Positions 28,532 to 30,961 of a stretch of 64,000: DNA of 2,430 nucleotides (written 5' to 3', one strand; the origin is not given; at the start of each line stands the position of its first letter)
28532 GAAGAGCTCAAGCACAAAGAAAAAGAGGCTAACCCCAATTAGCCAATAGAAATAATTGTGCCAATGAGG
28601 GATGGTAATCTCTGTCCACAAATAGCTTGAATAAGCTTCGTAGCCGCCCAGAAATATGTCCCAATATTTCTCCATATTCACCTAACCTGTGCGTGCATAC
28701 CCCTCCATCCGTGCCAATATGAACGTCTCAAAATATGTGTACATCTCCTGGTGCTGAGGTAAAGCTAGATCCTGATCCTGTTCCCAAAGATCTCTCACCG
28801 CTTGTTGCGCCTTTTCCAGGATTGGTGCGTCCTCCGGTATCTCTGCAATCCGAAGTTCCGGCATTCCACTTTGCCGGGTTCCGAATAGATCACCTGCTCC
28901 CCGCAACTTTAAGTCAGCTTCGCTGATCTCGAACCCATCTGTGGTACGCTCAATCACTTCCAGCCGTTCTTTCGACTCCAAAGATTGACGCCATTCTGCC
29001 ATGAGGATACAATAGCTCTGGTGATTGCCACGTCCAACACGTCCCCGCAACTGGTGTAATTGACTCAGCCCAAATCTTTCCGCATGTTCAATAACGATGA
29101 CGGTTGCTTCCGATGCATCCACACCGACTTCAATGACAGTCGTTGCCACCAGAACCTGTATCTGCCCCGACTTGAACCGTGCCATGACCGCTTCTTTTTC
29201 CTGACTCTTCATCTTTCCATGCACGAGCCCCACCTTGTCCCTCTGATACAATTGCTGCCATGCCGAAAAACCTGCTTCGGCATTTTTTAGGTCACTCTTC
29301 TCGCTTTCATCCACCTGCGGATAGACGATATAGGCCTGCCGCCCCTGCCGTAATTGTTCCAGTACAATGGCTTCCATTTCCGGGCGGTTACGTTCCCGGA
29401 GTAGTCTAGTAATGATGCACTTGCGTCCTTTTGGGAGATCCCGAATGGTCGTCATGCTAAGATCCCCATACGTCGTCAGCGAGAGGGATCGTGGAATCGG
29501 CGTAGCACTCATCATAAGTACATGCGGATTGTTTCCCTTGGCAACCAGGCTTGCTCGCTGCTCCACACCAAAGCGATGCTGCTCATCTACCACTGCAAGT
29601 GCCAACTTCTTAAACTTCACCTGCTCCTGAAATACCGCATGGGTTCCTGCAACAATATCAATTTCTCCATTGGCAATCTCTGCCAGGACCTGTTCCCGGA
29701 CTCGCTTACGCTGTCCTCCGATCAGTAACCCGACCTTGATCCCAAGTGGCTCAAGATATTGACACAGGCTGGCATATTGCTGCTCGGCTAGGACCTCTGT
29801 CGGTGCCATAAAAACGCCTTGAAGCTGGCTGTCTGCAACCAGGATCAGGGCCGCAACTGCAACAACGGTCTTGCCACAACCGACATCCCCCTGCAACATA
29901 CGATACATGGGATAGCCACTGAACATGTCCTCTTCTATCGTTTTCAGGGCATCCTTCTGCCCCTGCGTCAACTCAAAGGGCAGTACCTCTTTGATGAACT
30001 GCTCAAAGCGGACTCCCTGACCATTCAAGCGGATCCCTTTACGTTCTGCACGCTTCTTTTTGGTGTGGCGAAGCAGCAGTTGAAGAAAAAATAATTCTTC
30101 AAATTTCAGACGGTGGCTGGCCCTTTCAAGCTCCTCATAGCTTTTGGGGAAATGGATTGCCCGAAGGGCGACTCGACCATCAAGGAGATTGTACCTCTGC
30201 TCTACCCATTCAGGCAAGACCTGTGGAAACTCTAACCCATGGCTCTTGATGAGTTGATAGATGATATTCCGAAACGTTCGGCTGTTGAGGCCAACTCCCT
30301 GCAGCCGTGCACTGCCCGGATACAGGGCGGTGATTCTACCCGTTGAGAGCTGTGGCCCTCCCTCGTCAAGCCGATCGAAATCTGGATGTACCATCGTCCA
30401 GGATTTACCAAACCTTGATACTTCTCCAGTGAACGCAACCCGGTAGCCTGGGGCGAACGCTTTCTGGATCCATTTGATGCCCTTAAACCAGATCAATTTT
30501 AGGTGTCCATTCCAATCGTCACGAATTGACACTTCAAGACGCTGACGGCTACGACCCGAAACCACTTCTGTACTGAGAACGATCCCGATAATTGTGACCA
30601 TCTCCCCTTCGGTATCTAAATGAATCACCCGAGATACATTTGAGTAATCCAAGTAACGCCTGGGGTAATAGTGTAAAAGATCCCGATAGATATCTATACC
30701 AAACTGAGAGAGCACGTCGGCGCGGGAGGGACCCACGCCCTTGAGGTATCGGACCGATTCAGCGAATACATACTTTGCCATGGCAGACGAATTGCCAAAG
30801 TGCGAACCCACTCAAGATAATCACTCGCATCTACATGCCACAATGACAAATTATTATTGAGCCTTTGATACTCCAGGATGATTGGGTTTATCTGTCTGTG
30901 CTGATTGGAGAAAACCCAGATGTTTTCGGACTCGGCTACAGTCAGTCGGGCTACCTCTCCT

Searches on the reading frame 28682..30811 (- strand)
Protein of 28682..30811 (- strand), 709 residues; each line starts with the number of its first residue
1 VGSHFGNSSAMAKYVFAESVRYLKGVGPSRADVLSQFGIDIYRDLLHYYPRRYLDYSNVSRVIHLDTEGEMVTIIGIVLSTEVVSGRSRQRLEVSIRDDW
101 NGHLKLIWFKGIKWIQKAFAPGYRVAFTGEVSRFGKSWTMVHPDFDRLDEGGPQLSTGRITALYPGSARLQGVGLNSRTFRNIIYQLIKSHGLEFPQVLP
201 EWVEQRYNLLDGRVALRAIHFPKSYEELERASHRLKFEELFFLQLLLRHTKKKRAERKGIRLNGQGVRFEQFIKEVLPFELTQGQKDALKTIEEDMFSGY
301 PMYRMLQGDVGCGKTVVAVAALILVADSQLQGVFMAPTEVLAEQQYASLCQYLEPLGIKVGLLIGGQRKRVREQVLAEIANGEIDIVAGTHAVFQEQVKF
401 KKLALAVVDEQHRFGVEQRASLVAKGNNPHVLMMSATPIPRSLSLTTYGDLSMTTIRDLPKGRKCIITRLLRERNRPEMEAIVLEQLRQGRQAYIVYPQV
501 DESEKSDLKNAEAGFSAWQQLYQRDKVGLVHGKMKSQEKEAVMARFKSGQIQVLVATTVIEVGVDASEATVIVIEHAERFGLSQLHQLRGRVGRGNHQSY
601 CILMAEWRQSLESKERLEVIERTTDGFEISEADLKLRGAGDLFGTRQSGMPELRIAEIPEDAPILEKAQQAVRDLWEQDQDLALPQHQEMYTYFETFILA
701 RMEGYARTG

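Call 7: search_protein_families(library=pfam, proteins=[window:28682-30811:-], max_evalue=0.0001)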
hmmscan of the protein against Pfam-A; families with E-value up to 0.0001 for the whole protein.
window:28682-30811:- (709 aa): 7 families
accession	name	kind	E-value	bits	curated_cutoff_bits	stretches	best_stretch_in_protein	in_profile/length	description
PF00270.35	DEAD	-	1e-23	84.3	26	1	282-441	1-162/167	DEAD/DEAH box helicase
PF00271.37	Helicase_C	-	6.7e-22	78.3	23.5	1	486-595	11-109/110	Helicase conserved C-terminal domain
PF19833.4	RecG_dom3_C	-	1.3e-15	57.7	26.8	1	623-690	1-69/87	ATP-dependent DNA helicase RecG, domain 3, C-terminal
PF17191.10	RecG_wedge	-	5.3e-15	55.8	23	1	20-186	2-157/162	RecG wedge domain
PF04851.21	ResIII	-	2.7e-10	40.8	22.5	1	279-438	2-162/164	Type III restriction enzyme, res subunit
PF22590.2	Cas3-like_C_2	-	3.6e-05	24.4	27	1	512-595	16-104/106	CRISPR-associated nuclease/helicase Cas3, C-terminal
PF01336.31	tRNA_anti-codon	-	5.2e-05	23.5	27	0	72-145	1-72/75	OB-fold nucleic acid binding domain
